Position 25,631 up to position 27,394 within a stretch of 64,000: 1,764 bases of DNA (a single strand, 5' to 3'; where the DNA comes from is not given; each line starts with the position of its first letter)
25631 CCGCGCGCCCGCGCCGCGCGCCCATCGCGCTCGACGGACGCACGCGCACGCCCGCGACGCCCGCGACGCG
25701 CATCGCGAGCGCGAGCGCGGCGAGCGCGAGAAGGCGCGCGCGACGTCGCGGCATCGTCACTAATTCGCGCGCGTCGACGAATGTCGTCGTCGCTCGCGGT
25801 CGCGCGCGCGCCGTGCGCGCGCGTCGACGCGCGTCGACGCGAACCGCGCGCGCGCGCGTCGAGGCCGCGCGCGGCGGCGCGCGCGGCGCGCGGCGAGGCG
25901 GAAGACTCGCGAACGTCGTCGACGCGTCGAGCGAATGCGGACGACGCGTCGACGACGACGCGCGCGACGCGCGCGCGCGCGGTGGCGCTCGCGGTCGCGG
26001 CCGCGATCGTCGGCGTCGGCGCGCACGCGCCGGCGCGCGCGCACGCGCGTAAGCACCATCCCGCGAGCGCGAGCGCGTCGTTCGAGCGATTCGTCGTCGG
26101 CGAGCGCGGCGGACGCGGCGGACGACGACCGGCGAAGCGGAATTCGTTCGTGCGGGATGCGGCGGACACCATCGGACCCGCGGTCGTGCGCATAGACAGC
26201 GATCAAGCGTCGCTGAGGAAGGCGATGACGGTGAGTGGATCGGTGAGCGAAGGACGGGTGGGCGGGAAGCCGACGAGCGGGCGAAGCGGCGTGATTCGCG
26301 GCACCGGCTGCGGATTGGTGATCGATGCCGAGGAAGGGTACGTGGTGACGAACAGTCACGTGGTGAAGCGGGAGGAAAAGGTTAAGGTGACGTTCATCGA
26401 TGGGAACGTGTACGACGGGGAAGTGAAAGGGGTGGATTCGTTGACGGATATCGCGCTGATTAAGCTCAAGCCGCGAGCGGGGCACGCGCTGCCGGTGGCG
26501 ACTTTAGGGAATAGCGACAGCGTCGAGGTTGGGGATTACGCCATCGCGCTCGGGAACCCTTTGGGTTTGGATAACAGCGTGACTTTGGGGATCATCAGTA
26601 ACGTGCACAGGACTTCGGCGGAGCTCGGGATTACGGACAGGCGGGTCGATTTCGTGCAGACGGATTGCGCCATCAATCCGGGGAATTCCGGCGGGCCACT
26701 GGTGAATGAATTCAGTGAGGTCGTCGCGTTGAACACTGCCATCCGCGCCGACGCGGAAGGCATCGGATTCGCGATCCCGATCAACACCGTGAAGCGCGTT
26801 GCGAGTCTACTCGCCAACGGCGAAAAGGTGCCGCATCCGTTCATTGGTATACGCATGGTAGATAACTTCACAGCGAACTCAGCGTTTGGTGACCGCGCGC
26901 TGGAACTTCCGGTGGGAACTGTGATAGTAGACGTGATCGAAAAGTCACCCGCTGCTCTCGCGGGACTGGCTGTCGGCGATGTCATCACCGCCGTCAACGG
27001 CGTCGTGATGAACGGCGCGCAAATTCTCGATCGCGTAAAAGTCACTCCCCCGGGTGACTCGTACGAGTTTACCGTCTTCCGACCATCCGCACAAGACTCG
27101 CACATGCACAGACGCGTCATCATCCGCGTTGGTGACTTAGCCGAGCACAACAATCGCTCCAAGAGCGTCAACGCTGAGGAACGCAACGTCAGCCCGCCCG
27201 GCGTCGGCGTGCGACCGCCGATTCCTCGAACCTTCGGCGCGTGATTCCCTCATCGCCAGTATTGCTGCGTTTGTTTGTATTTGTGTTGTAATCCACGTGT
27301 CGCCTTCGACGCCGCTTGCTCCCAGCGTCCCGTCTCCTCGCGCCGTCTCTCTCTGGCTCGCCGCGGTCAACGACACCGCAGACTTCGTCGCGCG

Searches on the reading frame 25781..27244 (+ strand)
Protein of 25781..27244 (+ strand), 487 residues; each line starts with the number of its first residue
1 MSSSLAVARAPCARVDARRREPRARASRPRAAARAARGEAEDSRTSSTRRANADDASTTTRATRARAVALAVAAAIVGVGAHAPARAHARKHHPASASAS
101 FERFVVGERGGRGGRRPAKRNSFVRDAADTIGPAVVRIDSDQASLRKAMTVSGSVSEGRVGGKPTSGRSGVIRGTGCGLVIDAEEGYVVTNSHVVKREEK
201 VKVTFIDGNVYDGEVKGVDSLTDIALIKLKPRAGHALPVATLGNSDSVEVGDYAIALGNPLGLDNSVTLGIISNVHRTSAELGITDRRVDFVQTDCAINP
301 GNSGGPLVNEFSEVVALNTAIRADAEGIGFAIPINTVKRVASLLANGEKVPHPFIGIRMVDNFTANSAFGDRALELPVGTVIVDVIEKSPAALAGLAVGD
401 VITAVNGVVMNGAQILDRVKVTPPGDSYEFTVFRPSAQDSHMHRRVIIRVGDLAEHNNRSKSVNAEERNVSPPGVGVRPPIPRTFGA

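Call 18: search_protein_families(library=pfam, proteins=[window:25781-27244:+], max_evalue=0.001)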
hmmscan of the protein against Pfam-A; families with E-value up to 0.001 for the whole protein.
window:25781-27244:+ (487 aa): 5 families
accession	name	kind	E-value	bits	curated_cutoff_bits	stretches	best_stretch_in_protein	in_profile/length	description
PF13365.12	Trypsin_2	-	4.1e-29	102.6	27.6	1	177-317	2-144/144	Trypsin-like peptidase domain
PF00089.32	Trypsin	-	9.7e-19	68.5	20.6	1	174-339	24-218/220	Trypsin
PF17820.7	PDZ_6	-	3.9e-09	36.5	27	1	381-410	1-30/54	PDZ domain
PF13180.12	PDZ_2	-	4.5e-08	33.7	27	1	353-437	1-72/80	PDZ domain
PF00595.29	PDZ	-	2.6e-05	25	23.2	1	378-416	25-63/81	PDZ domain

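Call 36: find_related_loci(query=window:25781-27244:+, collection=metagenome_contigs, flank=2500)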
Query window:25781-27244:+ (487 aa) in metagenome_contigs; peptide patterns used: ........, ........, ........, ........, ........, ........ (x = any residue, [..] = any of these).
600 stretches matched a pattern (row limit reached: there are more); 11 encode a relative of the query (tblastn E <= 1e-3); 11 distinct loci.
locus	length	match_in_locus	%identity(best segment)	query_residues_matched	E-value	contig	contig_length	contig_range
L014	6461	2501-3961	100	1-487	0e+0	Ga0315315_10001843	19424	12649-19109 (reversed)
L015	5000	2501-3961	100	1-487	0e+0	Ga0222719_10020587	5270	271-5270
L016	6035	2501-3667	89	101-487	0e+0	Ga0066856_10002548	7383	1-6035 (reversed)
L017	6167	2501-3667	89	101-487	0e+0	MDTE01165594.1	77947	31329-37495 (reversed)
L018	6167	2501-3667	89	101-487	0e+0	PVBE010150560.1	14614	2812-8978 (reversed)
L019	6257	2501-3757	78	74-487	0e+0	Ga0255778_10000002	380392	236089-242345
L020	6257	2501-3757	78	74-487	0e+0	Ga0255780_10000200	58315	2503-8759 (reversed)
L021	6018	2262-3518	78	70-487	0e+0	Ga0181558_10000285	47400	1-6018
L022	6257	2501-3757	78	70-487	0e+0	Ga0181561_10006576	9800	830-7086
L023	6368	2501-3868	73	32-487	0e+0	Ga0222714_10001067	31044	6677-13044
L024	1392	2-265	100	400-487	2e-54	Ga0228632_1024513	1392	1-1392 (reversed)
